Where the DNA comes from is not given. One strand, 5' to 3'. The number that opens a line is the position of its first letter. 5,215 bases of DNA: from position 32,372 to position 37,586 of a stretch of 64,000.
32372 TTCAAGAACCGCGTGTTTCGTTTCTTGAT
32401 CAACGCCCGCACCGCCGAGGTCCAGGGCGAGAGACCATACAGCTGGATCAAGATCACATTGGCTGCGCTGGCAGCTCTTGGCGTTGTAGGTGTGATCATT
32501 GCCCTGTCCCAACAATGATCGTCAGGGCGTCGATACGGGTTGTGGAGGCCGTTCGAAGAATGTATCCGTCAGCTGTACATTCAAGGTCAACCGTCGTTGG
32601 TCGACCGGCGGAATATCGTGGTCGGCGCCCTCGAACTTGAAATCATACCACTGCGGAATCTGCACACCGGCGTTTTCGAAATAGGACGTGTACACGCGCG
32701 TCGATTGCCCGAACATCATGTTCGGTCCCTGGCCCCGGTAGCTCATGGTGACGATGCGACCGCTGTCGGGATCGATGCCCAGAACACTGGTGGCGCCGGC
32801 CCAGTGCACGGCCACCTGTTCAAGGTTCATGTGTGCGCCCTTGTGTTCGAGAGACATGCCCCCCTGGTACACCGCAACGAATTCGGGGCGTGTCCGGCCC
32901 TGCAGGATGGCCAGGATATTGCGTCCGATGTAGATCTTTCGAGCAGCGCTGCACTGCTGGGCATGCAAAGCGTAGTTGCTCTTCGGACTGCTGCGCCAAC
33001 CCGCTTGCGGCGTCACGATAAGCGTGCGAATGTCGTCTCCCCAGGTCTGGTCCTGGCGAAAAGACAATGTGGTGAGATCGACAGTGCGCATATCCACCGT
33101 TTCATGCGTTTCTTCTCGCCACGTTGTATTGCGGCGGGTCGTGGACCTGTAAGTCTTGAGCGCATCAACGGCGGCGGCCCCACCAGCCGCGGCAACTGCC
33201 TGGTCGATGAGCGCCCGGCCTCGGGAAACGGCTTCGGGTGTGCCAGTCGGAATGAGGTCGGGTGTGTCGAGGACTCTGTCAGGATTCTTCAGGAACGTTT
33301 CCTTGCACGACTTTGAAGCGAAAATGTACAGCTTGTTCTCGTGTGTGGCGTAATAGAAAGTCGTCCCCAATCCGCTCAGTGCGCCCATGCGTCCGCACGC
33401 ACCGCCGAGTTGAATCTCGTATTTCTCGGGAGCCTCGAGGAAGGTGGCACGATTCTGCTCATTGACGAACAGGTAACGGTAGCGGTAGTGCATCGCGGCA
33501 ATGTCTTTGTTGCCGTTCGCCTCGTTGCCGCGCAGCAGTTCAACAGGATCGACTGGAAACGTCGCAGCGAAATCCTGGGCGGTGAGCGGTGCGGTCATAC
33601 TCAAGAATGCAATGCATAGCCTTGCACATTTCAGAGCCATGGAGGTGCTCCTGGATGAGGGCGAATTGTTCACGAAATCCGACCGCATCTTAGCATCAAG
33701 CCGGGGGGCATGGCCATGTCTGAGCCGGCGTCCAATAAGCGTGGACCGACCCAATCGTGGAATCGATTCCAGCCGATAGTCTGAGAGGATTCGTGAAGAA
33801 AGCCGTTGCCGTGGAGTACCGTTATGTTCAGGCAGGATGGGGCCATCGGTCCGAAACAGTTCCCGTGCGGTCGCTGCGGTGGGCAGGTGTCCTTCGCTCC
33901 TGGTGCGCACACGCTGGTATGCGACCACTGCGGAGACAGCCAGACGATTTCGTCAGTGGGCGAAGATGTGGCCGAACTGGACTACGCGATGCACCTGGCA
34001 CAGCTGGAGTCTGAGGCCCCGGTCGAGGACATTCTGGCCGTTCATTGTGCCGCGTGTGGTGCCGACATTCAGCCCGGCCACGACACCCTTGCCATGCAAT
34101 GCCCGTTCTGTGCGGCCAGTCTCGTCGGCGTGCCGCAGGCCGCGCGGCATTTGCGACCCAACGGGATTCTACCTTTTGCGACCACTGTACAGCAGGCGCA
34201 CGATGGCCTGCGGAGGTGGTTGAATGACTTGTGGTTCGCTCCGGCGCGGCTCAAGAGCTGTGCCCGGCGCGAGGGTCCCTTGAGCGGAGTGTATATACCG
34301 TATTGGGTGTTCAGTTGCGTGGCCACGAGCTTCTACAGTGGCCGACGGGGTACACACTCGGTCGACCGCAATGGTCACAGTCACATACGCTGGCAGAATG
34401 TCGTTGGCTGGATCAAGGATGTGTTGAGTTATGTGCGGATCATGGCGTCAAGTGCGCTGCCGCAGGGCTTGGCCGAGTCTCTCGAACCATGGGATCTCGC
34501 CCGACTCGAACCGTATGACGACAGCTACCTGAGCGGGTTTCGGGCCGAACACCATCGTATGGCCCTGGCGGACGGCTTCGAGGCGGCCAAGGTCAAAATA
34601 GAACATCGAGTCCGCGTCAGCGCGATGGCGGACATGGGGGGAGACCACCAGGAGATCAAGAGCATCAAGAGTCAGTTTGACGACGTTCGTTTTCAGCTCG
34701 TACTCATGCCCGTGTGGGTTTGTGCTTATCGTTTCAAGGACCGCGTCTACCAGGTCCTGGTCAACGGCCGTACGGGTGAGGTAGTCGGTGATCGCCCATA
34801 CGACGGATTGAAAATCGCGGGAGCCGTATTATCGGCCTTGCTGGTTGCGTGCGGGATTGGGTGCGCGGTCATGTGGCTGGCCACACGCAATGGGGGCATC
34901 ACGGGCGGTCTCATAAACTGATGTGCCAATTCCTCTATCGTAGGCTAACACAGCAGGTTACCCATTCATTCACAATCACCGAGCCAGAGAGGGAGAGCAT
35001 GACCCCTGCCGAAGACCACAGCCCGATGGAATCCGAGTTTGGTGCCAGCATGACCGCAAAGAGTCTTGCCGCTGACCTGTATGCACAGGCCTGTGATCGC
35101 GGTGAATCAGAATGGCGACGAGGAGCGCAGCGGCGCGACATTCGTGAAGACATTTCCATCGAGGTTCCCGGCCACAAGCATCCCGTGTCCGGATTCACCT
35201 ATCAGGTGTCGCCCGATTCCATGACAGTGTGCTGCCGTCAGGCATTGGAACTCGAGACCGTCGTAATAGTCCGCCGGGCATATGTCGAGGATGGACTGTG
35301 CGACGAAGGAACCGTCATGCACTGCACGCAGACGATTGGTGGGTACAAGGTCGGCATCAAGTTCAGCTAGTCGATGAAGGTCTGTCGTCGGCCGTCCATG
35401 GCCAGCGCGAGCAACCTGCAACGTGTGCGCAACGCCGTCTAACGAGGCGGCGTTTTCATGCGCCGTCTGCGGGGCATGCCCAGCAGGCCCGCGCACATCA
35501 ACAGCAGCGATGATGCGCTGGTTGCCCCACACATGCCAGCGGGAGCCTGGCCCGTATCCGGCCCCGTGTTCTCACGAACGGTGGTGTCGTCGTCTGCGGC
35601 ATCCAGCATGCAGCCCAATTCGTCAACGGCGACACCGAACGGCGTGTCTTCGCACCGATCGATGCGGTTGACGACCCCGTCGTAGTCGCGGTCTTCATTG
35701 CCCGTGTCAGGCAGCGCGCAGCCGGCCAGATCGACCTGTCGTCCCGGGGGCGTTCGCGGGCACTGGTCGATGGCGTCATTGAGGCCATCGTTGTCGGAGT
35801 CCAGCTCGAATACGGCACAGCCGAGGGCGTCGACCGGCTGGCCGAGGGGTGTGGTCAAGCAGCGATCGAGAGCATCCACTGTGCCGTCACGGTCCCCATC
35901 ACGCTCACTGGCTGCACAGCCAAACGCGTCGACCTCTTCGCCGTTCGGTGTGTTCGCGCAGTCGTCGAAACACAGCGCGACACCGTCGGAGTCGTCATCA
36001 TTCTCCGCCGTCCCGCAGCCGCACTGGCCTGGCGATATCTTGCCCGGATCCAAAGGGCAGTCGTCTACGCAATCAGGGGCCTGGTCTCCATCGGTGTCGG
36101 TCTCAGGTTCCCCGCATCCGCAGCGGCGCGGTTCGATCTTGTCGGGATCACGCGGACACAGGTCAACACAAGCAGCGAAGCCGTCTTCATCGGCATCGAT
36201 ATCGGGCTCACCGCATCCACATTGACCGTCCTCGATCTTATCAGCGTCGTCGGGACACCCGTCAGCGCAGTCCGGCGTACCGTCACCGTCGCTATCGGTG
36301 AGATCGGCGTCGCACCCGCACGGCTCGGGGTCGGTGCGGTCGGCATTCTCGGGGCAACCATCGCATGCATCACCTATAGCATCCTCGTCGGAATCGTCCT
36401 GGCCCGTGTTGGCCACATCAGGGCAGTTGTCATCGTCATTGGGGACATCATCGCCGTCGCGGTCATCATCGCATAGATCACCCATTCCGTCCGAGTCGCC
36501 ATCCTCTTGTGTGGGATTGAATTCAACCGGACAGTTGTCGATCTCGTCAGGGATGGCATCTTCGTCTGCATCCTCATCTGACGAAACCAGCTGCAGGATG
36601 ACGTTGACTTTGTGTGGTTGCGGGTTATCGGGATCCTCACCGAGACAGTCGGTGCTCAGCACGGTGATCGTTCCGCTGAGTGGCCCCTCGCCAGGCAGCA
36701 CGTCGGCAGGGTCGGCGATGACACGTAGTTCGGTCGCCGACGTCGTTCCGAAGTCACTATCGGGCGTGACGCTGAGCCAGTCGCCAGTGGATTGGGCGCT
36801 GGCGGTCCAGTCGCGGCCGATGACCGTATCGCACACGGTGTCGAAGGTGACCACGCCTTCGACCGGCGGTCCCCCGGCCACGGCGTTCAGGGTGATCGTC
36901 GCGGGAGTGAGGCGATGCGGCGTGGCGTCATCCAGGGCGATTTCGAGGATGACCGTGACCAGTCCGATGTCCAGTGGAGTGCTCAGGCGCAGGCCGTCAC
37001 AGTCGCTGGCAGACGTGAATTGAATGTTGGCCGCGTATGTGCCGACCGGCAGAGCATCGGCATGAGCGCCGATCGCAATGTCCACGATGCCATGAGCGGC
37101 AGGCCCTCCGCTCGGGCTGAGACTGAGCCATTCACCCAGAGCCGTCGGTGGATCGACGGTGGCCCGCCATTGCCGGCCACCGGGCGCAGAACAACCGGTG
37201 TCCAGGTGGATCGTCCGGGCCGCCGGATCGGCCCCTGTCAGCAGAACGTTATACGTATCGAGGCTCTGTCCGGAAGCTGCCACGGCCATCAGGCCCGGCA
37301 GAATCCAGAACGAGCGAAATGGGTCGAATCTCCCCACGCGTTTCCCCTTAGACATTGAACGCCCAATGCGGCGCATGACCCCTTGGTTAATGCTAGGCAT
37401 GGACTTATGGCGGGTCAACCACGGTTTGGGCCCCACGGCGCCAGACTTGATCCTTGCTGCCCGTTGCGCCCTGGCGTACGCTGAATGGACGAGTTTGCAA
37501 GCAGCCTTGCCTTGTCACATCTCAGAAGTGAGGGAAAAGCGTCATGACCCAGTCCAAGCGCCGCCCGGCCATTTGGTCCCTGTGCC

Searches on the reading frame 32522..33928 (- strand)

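Call 44: search_protein_families(library=pfam, proteins=[window:32522-33928:-], max_evalue=0.00001)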
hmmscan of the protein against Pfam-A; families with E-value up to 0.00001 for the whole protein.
window:32522-33928:- (468 aa): 1 family
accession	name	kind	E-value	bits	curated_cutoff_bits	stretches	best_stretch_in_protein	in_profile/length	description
PF04945.19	YHS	-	1.8e-06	28.3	30.3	0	199-218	23-42/47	YHS domain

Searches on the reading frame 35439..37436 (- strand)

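Call 44: search_protein_families(library=pfam, proteins=[window:35439-37436:-], max_evalue=0.00001)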
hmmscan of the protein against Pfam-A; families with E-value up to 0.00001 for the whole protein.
window:35439-37436:- (665 aa): 1 family
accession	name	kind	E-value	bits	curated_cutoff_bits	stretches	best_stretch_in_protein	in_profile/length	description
PF02412.23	TSP_3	-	5.3e-16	58.5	25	1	311-346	1-36/36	Thrombospondin type 3 repeat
